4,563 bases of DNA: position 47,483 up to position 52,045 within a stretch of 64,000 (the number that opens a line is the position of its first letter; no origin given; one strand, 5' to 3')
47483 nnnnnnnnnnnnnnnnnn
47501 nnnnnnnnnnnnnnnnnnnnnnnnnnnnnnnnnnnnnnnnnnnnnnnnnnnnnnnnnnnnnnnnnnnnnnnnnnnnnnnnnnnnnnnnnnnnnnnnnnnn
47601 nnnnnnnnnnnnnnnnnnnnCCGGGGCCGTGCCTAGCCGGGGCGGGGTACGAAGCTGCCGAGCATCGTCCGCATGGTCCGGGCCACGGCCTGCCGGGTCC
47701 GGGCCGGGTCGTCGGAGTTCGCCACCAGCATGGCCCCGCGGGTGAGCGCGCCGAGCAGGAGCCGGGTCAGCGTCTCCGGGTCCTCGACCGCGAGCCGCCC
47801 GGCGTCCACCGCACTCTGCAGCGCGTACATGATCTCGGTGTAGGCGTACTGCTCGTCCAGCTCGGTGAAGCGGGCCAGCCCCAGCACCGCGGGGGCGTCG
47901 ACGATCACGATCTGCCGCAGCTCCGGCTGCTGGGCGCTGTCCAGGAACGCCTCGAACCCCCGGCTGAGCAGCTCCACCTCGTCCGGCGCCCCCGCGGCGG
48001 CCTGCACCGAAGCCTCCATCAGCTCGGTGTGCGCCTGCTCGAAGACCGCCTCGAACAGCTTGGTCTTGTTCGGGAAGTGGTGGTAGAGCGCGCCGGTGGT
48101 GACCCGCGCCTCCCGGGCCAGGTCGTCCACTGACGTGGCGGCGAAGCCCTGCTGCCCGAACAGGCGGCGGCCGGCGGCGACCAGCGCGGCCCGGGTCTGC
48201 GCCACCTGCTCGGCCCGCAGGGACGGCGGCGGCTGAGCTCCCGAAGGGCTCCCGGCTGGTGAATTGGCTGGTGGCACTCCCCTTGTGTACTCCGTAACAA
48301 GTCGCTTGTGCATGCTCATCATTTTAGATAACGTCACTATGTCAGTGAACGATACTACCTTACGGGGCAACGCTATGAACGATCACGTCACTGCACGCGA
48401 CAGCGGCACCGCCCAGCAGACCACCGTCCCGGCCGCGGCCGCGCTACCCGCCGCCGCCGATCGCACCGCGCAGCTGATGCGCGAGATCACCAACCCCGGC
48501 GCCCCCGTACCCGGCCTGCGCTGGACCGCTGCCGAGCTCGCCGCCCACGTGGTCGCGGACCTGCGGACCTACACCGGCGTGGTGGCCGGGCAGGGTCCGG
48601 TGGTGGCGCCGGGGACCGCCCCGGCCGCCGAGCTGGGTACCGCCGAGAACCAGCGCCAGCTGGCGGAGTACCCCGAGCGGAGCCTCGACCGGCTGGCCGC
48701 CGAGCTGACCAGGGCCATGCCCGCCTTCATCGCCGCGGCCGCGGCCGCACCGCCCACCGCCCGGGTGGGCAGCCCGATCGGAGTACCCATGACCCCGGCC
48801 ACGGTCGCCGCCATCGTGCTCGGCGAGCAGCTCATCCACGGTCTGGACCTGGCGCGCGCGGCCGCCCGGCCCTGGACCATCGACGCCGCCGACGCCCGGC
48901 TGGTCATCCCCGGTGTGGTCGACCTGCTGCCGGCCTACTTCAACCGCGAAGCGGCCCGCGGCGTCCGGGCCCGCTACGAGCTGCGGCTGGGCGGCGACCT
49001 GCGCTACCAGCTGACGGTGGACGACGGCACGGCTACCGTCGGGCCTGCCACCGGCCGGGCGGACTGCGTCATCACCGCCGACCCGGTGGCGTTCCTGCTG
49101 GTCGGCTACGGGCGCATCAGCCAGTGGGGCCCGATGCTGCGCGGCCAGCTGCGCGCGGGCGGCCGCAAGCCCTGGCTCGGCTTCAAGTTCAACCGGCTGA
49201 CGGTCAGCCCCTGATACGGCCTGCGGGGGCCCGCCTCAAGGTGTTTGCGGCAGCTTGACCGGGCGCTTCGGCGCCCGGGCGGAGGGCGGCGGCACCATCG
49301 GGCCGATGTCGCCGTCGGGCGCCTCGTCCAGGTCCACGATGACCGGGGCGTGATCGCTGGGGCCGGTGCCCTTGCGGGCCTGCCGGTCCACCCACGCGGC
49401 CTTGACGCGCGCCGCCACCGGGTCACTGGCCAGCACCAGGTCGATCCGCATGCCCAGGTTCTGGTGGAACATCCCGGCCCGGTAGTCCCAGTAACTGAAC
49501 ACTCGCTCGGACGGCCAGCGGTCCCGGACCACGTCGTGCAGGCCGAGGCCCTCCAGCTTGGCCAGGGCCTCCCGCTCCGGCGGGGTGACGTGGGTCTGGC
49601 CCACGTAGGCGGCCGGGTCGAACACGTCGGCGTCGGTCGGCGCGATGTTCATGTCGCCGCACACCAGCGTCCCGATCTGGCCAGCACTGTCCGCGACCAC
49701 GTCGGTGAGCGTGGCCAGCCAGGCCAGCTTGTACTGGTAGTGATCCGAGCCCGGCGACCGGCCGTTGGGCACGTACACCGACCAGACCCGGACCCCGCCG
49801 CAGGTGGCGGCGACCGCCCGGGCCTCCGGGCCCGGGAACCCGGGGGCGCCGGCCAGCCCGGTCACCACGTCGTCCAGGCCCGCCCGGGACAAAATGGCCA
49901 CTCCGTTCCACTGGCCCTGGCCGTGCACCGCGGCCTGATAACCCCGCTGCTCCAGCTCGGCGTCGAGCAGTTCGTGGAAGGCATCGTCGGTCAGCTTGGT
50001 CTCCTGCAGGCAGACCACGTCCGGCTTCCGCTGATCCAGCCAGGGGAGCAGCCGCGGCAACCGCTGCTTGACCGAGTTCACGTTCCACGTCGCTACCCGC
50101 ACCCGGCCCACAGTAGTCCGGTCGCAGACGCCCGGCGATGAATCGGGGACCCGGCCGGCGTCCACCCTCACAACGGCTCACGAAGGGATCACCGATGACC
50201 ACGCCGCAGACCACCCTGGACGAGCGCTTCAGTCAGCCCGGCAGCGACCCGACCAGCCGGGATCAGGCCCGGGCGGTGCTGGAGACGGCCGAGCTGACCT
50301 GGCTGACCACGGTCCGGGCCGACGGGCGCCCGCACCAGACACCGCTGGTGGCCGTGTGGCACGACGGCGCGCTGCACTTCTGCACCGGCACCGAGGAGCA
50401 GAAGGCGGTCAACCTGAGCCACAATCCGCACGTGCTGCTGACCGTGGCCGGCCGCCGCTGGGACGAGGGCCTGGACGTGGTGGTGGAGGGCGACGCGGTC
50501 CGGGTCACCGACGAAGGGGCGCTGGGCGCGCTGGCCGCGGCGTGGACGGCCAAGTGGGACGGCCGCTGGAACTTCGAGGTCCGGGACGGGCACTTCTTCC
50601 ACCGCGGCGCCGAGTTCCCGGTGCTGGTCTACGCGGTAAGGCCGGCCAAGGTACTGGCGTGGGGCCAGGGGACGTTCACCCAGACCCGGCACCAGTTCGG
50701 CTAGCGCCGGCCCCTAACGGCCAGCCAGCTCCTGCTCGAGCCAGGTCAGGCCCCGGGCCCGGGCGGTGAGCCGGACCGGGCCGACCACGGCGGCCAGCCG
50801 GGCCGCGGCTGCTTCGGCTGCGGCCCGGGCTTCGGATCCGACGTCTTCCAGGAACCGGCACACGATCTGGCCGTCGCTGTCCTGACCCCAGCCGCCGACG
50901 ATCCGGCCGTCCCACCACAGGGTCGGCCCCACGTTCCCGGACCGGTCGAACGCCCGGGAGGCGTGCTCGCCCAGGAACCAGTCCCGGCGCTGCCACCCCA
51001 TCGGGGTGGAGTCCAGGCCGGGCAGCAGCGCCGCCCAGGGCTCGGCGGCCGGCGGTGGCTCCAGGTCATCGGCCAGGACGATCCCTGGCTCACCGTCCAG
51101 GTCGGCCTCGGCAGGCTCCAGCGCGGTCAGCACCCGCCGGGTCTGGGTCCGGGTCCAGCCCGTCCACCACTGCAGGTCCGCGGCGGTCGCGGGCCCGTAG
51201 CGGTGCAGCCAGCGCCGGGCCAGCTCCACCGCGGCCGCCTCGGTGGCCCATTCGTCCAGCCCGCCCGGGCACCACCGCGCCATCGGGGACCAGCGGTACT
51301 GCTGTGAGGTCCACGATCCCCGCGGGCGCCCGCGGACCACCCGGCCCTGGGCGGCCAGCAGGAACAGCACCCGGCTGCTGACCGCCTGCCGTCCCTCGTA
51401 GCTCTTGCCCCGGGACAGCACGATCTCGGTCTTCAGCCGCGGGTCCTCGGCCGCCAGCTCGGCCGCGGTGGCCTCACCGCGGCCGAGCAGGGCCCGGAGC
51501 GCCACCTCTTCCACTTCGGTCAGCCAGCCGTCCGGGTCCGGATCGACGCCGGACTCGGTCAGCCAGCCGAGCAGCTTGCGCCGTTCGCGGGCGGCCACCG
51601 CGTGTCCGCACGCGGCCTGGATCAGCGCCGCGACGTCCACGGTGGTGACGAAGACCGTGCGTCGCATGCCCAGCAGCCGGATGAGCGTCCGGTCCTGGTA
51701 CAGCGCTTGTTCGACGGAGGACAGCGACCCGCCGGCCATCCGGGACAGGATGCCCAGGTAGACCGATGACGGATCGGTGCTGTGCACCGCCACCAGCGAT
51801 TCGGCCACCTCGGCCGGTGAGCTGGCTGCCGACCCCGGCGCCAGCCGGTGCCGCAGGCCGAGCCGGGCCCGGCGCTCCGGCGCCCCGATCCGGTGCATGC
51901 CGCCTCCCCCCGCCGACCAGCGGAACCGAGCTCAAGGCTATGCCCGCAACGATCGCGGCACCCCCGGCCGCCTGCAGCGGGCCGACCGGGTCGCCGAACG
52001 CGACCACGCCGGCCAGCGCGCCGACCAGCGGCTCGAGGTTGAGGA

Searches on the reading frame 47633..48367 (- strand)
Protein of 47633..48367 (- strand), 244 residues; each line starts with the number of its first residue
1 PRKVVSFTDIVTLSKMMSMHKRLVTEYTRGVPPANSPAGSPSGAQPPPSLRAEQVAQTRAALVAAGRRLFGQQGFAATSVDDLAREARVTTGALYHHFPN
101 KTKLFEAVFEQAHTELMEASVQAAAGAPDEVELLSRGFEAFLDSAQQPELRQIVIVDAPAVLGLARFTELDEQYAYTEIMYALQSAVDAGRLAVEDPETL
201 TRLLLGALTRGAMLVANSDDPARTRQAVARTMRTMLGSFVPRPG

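Call 66: search_protein_families(library=pfam, proteins=[window:47633-48367:-], max_evalue=0.001)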
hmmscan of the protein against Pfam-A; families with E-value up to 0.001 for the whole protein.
window:47633-48367:- (244 aa): 3 families
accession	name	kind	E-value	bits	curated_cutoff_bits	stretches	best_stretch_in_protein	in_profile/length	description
PF21351.2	TetR_C_41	-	1.1e-25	90.5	27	1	132-237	2-106/108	Tetracyclin repressor-like, C-terminal domain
PF00440.29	TetR_N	-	3.6e-19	68.7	24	1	62-108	1-47/47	Bacterial regulatory proteins, tetR family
PF21306.2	TetR_C_40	-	0.00048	21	27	1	183-237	49-105/117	Tetracyclin repressor-like, C-terminal domain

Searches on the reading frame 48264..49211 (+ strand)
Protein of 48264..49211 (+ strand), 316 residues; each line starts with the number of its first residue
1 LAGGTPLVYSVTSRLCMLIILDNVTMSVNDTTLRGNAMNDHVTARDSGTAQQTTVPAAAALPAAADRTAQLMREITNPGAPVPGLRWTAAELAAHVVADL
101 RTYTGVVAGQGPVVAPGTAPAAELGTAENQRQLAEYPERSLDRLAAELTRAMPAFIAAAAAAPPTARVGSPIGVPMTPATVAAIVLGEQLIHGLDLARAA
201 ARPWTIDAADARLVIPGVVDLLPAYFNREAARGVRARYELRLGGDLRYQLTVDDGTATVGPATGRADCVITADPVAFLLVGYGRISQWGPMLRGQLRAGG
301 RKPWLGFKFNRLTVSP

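Call 66: search_protein_families(library=pfam, proteins=[window:48264-49211:+], max_evalue=0.001)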
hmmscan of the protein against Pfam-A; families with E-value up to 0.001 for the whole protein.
window:48264-49211:+ (316 aa): 3 families
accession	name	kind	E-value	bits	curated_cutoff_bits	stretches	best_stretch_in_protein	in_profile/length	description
PF11716.13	MDMPI_N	-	2.4e-16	61.1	24.2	1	62-197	2-140/140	Mycothiol maleylpyruvate isomerase N-terminal domain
PF12867.12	DinB_2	-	1.1e-06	29.6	24.8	1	65-193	6-125/128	DinB superfamily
PF07398.16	MDMPI_C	-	2.1e-05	25.6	29.5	1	218-305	7-88/90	MDMPI C-terminal domain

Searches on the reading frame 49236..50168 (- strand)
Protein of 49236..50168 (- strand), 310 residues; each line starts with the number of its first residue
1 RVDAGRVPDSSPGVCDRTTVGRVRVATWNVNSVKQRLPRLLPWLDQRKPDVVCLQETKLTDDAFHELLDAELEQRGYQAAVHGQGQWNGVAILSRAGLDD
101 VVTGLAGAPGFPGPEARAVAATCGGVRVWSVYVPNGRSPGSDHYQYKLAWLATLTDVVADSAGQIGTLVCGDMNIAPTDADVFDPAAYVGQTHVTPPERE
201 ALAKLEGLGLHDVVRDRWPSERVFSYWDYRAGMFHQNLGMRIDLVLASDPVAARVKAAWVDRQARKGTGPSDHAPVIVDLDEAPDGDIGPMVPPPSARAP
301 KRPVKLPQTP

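Call 66: search_protein_families(library=pfam, proteins=[window:49236-50168:-], max_evalue=0.001)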
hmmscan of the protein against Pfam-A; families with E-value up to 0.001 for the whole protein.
window:49236-50168:- (310 aa): 1 family
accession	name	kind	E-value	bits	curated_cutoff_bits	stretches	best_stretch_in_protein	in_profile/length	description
PF03372.29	Exo_endo_phos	-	1.4e-27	97.3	24.5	1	26-273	1-225/225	Endonuclease/Exonuclease/phosphatase family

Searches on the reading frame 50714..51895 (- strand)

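Call 66: search_protein_families(library=pfam, proteins=[window:50714-51895:-], max_evalue=0.001)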
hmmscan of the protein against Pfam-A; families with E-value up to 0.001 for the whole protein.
window:50714-51895:- (393 aa): 1 family
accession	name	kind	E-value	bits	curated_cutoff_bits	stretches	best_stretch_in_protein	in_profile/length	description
PF06224.18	AlkZ-like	-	1.6e-64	219.1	25.9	1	32-369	2-328/329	DNA glycosylase AlkZ-like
